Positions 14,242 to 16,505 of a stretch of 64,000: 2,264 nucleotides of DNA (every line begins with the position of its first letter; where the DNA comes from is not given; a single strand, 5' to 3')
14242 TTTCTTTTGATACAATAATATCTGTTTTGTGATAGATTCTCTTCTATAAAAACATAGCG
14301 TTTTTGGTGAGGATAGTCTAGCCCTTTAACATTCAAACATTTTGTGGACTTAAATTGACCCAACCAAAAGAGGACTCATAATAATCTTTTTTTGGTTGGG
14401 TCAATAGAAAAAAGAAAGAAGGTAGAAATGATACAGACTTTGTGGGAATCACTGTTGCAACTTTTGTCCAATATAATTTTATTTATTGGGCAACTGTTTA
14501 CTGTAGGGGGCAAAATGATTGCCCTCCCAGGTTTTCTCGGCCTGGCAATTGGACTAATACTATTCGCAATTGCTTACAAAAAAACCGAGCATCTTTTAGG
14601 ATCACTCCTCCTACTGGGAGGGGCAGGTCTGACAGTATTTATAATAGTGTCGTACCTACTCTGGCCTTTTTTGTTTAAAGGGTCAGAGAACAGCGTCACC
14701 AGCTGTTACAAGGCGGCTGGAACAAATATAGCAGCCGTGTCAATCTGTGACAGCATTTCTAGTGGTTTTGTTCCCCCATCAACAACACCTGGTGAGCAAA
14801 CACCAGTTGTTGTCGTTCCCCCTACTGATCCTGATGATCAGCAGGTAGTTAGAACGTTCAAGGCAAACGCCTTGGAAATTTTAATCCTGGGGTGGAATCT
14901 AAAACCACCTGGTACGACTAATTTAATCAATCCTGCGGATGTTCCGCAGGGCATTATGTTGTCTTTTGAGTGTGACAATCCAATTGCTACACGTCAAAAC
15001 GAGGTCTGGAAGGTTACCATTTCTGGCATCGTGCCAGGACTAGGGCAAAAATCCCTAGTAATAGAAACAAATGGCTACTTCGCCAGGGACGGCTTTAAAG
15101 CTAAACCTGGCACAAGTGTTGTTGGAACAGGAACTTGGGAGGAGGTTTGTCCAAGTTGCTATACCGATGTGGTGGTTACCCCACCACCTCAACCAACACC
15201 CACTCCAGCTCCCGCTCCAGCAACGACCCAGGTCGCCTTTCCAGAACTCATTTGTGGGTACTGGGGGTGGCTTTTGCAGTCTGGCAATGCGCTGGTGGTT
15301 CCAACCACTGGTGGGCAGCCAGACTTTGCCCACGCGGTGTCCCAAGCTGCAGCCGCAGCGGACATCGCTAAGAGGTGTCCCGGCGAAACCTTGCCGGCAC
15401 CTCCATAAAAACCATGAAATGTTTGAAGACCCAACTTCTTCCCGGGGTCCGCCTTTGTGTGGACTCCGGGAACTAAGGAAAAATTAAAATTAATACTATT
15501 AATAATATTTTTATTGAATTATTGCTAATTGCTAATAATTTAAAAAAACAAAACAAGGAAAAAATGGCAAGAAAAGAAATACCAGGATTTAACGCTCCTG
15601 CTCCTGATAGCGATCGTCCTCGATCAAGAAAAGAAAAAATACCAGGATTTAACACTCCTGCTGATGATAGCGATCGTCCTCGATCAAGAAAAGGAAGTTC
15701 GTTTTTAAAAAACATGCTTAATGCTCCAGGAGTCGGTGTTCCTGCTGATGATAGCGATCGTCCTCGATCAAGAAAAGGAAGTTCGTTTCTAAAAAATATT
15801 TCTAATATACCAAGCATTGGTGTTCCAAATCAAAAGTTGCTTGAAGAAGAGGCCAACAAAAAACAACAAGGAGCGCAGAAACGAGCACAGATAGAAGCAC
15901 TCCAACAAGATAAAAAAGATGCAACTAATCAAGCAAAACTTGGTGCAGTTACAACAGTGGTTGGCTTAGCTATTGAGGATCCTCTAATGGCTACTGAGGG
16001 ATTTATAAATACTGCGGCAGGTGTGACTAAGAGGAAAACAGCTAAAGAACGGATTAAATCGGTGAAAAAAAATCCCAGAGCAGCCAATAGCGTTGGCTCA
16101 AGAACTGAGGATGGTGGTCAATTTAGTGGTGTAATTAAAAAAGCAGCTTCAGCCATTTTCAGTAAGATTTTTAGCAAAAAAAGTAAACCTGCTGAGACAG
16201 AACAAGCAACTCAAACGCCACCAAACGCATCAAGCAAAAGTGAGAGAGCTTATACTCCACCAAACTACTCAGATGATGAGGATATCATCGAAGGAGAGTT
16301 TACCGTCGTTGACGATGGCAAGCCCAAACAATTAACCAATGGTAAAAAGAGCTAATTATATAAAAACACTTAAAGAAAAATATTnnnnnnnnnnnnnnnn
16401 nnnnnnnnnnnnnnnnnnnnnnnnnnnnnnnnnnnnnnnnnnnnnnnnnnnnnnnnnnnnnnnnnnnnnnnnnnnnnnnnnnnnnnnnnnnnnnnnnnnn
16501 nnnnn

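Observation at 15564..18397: Two adjacent signal-peptide-less proteins sharing an N-terminal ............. motif; candidate substrates of an unrecognised export route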

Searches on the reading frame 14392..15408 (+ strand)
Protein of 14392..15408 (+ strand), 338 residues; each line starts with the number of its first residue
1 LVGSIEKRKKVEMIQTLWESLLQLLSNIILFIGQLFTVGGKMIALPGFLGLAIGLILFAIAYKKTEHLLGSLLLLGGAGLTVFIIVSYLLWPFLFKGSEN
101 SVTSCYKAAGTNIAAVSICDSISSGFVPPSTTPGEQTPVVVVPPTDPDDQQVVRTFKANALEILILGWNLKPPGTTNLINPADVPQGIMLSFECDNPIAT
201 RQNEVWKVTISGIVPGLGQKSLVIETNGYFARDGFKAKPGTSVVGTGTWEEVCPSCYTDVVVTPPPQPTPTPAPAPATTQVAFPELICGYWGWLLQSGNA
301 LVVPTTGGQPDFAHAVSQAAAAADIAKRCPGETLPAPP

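Call 6: search_protein_families(library=pfam, proteins=[window:14392-15408:+], max_evalue=0.01)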
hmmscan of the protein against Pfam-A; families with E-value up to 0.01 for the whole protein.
window:14392-15408:+ (338 aa): 0 families

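Call 22: search_protein_families(library=ncbifam, proteins=[window:14392-15408:+], max_evalue=0.1)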
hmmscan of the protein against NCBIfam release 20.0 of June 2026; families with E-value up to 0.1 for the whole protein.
window:14392-15408:+ (338 aa): 0 families

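Call 23: search_protein_families(library=phrogs, proteins=[window:14392-15408:+], max_evalue=0.1)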
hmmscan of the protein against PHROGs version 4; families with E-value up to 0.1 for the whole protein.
window:14392-15408:+ (338 aa): 0 families

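Call 93: search_protein_families(library=padloc, proteins=[window:14428-15408:+], max_evalue=0.01)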
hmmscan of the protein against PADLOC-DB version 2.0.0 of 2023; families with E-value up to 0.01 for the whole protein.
window:14428-15408:+ (326 aa): 0 families

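Call 97: search_solved_structures(query=A5, max_evalue=1)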
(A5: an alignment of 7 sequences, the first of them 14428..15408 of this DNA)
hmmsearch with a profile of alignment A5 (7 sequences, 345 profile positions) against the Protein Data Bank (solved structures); distinct sequences matched with E-value up to 1: 0.

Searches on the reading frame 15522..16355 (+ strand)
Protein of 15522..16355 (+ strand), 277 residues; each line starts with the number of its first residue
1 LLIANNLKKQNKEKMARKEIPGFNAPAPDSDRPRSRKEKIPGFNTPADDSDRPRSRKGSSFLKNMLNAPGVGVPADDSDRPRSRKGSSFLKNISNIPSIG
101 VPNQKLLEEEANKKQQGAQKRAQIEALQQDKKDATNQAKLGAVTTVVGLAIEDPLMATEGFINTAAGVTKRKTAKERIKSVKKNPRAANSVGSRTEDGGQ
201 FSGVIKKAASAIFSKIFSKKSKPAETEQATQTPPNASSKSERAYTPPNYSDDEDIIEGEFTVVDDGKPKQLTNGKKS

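Call 6: search_protein_families(library=pfam, proteins=[window:15522-16355:+], max_evalue=0.01)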
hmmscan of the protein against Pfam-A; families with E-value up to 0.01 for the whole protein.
window:15522-16355:+ (277 aa): 0 families

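Call 9: find_homologous_proteins(query=window:15522-16355:+, max_evalue=0.01)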
Query window:15522-16355:+ (277 aa): 3 proteins with E <= 0.01 among 1213 candidates.
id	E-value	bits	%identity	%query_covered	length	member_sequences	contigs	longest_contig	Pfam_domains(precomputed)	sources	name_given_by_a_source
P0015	1.0e-169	581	100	100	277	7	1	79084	-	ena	-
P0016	3.2e-112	392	79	88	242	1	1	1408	-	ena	-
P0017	3.5e-21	94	34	95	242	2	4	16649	-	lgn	-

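Call 22: search_protein_families(library=ncbifam, proteins=[window:15564-16355:+], max_evalue=0.1)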
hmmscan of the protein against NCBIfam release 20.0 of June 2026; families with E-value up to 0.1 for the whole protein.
window:15564-16355:+ (263 aa): 1 family
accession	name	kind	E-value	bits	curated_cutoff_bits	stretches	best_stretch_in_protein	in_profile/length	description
NF046105.1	TransRegNosR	equivalog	0.035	12.4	1000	1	79-185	91-195/680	transcriptional regulator NosR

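Call 23: search_protein_families(library=phrogs, proteins=[window:15564-16355:+], max_evalue=0.1)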
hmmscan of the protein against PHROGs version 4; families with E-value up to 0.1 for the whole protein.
window:15564-16355:+ (263 aa): 1 family
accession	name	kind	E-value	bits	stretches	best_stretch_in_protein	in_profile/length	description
phrog_1022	-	unknown function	0.071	14.4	0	198-230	4-36/47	-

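Call 26: find_encoding_contigs(protein=P0017, flank=10000, max_places=3)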
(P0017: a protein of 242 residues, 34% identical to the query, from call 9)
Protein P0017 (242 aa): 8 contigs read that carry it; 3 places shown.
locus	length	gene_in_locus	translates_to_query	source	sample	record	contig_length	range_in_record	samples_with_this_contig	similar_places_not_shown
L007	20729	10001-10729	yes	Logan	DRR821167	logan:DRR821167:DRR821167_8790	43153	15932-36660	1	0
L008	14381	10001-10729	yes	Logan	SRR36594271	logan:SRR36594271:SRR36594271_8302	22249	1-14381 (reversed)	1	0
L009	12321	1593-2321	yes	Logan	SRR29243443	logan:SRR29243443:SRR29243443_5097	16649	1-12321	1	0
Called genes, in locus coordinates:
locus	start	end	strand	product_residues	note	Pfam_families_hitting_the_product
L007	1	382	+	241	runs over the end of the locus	PF12146:Hydrolase_4, PF00561:Abhydrolase_1 (weak)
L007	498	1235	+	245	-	PF02535:Zip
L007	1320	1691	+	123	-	-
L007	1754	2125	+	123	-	-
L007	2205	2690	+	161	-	-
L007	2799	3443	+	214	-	PF02589:LUD_dom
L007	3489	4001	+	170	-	PF01909:NTP_transf_2 (weak)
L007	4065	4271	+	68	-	PF13427:AadA_C (weak)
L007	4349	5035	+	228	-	-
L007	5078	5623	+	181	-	PF00293:NUDIX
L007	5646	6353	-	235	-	PF01596:Methyltransf_3, PF13578:Methyltransf_24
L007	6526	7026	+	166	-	PF05901:Excalibur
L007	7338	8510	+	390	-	-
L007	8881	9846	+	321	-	-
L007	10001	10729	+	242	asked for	-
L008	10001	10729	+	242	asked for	-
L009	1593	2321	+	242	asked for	-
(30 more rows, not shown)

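Call 93: search_protein_families(library=padloc, proteins=[window:15564-16355:+], max_evalue=0.01)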
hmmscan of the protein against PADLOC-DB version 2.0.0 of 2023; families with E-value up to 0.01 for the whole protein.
window:15564-16355:+ (263 aa): 0 families

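Call 98: search_solved_structures(query=A4, max_evalue=1)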
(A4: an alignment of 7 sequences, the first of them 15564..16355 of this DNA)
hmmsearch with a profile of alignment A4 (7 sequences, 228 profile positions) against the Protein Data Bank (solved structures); distinct sequences matched with E-value up to 1: 0.
